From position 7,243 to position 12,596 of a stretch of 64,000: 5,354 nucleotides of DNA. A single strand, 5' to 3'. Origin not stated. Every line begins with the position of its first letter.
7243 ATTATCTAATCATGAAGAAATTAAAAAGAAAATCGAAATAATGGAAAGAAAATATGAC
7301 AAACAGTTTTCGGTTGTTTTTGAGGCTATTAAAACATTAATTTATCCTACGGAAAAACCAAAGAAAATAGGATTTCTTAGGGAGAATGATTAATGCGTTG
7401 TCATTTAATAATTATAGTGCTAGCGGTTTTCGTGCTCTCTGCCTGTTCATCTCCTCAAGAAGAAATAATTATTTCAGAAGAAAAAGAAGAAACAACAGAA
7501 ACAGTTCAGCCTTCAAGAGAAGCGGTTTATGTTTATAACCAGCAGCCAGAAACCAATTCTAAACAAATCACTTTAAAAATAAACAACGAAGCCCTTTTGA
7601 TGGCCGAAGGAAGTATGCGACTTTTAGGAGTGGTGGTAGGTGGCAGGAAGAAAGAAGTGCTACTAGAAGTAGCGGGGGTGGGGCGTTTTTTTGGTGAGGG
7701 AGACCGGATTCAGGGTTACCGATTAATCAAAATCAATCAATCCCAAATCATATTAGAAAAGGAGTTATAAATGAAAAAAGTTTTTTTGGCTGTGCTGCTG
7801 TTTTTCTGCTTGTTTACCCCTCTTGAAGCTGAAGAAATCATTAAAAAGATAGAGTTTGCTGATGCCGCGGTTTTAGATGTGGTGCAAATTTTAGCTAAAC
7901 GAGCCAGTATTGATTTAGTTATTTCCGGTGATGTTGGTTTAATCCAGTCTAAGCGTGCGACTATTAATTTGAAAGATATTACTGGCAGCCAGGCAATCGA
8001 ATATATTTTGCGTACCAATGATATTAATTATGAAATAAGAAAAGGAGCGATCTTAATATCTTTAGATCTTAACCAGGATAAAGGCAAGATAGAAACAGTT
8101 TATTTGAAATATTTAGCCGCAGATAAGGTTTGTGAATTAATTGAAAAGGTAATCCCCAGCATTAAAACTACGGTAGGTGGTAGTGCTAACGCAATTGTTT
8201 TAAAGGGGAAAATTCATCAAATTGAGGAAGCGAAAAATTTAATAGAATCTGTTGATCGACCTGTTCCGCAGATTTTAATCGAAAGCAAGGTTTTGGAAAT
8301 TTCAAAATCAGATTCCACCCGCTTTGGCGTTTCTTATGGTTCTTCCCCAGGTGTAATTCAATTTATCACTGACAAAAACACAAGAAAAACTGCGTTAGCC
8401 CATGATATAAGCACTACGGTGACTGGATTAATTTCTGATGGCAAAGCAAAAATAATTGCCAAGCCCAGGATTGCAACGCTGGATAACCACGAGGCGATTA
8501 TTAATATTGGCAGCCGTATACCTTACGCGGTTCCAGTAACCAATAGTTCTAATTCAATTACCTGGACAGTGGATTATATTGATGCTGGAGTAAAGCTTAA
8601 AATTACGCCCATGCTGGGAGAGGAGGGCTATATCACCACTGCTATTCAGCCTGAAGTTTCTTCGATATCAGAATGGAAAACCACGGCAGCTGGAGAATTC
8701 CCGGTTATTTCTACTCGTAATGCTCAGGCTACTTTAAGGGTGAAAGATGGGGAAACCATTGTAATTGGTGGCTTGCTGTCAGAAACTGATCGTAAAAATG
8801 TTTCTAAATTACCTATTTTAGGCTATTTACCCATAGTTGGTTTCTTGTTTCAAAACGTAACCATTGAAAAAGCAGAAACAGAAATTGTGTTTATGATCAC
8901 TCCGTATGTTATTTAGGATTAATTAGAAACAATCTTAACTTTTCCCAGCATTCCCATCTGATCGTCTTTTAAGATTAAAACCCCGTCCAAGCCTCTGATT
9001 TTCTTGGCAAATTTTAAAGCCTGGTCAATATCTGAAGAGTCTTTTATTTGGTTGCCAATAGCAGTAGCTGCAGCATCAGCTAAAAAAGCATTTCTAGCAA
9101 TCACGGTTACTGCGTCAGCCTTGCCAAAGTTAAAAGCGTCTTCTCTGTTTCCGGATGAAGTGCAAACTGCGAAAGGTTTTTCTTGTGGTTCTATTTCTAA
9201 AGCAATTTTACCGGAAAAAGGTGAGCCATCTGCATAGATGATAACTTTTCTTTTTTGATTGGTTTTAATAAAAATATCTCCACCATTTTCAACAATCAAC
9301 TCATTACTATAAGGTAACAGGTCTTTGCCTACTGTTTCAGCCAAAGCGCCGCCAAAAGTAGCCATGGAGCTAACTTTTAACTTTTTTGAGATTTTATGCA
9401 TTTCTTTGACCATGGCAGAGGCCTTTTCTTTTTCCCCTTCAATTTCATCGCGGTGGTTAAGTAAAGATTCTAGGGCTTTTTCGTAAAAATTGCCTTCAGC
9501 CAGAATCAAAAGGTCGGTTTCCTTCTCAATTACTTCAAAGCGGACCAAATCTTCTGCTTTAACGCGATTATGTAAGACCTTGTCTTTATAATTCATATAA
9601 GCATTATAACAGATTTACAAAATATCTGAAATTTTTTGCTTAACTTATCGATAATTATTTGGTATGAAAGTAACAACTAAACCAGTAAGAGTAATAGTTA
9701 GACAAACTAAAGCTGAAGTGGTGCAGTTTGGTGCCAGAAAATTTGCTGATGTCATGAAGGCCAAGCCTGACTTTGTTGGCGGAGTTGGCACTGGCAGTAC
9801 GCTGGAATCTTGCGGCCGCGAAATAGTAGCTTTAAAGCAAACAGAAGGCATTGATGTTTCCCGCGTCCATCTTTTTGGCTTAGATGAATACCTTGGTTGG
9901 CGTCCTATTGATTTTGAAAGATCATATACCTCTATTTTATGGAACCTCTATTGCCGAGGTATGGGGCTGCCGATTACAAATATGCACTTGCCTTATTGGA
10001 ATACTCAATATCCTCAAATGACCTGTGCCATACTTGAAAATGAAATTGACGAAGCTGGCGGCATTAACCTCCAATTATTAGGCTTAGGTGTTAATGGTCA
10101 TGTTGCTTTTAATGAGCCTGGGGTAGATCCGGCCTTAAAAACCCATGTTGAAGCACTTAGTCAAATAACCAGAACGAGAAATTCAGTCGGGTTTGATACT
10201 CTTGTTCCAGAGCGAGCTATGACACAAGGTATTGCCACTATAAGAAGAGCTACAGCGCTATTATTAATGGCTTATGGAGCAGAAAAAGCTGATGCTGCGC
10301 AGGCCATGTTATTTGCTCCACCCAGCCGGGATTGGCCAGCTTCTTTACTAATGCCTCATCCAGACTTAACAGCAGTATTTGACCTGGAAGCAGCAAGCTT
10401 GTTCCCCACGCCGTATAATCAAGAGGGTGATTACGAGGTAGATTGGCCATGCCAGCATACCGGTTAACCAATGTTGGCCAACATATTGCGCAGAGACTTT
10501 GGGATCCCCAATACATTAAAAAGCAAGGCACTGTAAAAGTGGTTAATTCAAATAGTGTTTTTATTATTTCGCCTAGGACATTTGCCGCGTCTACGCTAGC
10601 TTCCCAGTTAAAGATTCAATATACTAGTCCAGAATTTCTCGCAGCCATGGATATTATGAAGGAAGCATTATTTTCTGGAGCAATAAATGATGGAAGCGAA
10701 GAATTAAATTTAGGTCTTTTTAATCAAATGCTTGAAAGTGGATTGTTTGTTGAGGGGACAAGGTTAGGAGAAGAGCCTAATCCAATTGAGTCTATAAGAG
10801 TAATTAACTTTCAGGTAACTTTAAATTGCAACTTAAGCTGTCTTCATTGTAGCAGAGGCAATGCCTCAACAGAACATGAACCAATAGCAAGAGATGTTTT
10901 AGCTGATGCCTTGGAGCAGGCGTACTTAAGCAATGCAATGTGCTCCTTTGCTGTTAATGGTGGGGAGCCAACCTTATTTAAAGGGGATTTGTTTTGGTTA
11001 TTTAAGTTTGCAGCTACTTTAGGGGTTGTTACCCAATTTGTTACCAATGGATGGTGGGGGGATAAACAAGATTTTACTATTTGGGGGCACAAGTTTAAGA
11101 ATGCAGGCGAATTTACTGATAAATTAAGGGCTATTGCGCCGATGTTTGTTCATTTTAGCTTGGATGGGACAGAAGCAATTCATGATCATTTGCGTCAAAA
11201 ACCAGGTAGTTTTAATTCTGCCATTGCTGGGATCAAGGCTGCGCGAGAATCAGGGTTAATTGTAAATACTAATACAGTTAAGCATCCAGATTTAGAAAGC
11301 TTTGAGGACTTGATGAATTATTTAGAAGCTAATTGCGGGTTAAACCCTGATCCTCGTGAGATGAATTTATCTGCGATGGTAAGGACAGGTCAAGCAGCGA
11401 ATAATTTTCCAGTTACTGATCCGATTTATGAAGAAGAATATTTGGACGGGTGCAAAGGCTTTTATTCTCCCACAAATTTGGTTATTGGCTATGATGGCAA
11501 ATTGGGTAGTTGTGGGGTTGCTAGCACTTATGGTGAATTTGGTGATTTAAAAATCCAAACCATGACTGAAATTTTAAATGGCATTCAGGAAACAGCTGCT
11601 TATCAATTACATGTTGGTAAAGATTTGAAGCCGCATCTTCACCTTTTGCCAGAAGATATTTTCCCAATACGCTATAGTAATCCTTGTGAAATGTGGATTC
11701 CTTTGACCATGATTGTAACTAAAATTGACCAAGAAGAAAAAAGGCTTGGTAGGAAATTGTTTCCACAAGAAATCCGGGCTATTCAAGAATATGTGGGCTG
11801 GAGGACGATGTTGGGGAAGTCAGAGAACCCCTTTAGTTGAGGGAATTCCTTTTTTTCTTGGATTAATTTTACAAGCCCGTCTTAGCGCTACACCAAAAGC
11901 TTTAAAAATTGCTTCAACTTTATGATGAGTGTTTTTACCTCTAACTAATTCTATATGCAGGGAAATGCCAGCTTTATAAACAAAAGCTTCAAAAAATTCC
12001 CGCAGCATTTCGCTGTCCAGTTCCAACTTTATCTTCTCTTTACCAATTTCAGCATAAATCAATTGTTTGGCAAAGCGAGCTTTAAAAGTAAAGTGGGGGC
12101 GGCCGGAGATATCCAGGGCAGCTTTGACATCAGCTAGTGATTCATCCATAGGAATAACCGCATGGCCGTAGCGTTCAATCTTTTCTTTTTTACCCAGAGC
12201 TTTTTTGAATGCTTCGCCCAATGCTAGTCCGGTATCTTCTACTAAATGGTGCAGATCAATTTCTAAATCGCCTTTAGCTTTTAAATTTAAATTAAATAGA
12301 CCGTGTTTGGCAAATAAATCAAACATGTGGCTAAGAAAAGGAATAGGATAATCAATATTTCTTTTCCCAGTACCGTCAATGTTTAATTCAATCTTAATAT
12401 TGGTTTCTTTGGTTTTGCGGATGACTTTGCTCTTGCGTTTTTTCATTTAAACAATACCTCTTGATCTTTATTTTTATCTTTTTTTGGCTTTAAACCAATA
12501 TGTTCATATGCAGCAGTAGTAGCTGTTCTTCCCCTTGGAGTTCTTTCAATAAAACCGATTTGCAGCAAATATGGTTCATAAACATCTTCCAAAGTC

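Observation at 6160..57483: Eleven copies of a fixed-geometry promoter-like motif mark a dispersed set of almost entirely orphan genes, a candidate alternative-sigma regulon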

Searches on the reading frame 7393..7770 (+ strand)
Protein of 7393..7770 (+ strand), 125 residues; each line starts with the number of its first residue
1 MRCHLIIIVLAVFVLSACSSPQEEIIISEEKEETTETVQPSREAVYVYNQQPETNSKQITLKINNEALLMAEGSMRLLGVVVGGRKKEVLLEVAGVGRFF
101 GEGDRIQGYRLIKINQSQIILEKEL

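Call 103: search_protein_families(library=pfam, max_evalue=0.001, proteins=[window:7393-7770:+])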
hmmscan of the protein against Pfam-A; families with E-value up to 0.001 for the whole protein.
window:7393-7770:+ (125 aa): 0 families

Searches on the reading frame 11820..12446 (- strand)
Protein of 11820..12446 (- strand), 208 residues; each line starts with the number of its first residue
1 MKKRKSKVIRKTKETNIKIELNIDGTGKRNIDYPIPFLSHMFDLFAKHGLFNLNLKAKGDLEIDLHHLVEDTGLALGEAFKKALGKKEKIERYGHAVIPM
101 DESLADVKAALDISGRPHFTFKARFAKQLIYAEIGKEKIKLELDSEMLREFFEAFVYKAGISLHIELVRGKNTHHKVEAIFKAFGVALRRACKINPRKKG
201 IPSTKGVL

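Call 11: search_protein_families(library=pfam, max_evalue=0.0001, proteins=[window:11820-12446:-])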
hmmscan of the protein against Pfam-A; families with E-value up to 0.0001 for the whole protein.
window:11820-12446:- (208 aa): 1 family
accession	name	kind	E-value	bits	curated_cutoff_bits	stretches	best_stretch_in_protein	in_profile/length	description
PF00475.24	IGPD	-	6.2e-56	188.9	27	1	35-188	3-144/144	Imidazoleglycerol-phosphate dehydratase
